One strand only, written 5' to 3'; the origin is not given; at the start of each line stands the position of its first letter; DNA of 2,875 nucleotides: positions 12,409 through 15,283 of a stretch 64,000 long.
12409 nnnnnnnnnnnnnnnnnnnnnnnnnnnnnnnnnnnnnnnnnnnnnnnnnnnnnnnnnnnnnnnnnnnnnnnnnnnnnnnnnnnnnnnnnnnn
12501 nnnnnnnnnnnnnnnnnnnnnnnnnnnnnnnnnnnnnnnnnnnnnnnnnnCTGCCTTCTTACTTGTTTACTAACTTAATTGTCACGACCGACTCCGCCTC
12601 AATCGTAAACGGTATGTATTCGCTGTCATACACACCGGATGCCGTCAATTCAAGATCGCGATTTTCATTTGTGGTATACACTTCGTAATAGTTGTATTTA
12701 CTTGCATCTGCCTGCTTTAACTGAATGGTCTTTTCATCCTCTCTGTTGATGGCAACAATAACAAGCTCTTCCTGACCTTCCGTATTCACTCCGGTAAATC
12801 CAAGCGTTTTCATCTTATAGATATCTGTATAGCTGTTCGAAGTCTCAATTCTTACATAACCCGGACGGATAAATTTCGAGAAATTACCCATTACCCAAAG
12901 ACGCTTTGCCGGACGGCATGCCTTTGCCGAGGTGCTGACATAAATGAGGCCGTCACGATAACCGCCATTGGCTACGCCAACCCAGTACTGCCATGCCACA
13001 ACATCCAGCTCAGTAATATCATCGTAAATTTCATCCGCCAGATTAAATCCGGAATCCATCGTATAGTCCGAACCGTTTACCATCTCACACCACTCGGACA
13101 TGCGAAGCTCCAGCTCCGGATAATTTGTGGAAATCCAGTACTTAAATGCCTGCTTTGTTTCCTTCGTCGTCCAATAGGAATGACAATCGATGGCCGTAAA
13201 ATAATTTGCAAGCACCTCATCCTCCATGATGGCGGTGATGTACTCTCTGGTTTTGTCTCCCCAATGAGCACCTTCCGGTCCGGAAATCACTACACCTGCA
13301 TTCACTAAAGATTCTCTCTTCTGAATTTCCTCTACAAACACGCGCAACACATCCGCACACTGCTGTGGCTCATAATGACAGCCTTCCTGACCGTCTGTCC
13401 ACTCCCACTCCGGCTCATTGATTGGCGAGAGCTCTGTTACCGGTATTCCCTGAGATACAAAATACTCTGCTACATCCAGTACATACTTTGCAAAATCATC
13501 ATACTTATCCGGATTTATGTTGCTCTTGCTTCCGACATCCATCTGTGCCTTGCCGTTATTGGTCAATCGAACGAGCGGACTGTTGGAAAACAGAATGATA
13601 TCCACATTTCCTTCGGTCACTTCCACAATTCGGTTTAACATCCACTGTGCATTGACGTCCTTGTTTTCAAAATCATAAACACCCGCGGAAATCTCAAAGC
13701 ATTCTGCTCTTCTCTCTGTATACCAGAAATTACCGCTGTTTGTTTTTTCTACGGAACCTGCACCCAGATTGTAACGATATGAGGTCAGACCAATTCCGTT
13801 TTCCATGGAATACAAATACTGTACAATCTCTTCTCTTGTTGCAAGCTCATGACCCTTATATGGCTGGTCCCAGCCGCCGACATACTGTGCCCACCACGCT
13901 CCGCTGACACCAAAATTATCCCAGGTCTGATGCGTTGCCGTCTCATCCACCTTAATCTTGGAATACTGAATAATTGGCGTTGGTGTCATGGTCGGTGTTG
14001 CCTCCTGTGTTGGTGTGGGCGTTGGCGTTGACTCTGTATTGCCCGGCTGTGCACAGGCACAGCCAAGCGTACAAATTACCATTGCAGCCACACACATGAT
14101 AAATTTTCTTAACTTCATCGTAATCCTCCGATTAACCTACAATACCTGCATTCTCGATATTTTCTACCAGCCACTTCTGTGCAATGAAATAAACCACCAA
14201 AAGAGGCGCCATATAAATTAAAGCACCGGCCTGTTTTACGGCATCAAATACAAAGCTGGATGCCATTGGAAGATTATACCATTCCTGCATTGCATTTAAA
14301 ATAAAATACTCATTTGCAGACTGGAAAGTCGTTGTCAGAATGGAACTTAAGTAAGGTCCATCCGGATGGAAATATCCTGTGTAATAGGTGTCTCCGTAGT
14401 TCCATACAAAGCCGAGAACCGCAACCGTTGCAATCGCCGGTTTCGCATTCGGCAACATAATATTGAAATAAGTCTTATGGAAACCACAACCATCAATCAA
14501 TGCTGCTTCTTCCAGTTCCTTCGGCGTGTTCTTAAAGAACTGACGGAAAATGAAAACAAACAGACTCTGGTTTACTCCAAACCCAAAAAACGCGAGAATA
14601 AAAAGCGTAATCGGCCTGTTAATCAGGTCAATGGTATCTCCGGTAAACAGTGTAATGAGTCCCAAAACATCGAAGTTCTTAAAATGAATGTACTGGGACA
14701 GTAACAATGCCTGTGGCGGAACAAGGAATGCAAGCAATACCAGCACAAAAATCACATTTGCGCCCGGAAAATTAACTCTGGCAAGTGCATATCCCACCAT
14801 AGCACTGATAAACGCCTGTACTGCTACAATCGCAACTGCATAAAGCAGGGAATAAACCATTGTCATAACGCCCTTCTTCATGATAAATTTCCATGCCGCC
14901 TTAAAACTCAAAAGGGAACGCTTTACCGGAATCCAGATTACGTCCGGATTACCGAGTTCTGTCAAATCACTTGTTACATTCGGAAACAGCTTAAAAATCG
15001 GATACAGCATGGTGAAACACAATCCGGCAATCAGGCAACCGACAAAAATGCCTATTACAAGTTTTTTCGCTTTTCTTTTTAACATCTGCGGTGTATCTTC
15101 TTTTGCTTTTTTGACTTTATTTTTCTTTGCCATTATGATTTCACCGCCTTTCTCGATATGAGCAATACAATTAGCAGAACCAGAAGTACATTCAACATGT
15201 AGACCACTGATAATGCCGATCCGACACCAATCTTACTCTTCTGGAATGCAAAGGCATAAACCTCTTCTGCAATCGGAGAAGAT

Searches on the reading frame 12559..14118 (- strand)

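Call 92: search_protein_families(library=pfam, max_evalue=0.000001, proteins=[window:12559-14118:-])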
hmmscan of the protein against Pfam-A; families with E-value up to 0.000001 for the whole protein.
window:12559-14118:- (519 aa): 1 family
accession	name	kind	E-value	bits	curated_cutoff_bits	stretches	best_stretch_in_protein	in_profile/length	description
PF14587.12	Glyco_hydr_30_2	-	2.2e-49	169.2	27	1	54-393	3-364/364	O-Glycosyl hydrolase family 30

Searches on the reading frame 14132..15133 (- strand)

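Call 92: search_protein_families(library=pfam, max_evalue=0.000001, proteins=[window:14132-15133:-])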
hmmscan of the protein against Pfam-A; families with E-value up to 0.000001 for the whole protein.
window:14132-15133:- (333 aa): 1 family
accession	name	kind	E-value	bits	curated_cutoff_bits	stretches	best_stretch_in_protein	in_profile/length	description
PF00528.27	BPD_transp_1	-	8.9e-15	55.3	26.4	1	112-325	3-181/184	Binding-protein-dependent transport system inner membrane component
